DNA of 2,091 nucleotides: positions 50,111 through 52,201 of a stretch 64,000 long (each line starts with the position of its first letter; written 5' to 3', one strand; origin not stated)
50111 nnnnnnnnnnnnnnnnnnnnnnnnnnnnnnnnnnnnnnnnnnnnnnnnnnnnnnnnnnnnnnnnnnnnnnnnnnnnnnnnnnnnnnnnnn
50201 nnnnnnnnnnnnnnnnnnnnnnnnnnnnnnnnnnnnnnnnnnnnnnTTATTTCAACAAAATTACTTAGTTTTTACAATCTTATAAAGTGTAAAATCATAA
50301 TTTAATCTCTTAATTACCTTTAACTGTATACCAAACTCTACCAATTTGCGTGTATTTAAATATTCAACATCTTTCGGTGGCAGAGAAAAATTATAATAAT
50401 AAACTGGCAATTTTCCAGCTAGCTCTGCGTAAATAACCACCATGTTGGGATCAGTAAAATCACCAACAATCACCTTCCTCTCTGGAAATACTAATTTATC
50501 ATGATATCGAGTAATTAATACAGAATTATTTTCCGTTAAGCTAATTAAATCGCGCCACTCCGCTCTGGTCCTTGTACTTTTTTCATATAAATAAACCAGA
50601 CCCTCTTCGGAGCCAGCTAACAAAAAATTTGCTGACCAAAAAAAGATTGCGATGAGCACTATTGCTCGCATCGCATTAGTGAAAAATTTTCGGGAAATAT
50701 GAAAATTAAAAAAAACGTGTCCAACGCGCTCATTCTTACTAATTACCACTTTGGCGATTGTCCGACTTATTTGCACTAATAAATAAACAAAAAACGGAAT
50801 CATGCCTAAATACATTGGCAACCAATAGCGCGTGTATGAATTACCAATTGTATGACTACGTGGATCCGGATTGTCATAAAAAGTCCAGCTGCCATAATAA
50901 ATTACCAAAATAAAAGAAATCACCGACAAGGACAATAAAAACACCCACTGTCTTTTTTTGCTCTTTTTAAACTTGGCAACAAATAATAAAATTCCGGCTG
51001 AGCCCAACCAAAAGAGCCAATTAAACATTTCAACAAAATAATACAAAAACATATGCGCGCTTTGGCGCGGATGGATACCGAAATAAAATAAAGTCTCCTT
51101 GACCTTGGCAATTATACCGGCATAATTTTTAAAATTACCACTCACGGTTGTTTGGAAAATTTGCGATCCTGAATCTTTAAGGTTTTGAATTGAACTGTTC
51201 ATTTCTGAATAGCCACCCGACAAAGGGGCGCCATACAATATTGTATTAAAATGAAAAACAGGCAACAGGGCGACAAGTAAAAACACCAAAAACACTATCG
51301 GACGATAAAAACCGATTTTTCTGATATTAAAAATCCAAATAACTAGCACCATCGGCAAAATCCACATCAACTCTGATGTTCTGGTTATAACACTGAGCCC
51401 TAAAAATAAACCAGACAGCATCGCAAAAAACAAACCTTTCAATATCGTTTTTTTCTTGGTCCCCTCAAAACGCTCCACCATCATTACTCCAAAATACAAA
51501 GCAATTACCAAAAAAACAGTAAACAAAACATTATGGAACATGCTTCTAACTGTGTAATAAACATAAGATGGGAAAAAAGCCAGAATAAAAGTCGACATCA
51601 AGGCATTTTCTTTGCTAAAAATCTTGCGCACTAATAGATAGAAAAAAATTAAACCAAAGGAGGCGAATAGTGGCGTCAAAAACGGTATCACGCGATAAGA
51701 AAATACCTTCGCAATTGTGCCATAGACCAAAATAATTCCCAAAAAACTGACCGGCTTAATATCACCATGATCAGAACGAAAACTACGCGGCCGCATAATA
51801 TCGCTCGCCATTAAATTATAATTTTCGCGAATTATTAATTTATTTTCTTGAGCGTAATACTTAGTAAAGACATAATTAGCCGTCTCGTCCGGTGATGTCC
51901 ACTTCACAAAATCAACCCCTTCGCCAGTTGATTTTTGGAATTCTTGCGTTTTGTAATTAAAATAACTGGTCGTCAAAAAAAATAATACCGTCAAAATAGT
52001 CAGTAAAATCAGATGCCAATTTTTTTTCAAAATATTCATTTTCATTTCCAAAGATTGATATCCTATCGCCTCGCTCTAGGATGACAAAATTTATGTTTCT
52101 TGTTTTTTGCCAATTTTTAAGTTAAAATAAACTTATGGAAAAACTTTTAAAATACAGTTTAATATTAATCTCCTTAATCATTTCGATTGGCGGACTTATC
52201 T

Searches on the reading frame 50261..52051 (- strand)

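Call 25: search_protein_families(library=pfam, proteins=[window:50261-52051:-], max_evalue=0.001)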
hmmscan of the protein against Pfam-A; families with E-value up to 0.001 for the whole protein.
window:50261-52051:- (596 aa): 1 family
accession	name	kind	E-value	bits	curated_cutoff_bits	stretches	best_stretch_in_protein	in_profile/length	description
PF13231.12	PMT_2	-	2.8e-08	34.6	26.1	1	118-265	20-154/160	Dolichyl-phosphate-mannose-protein mannosyltransferase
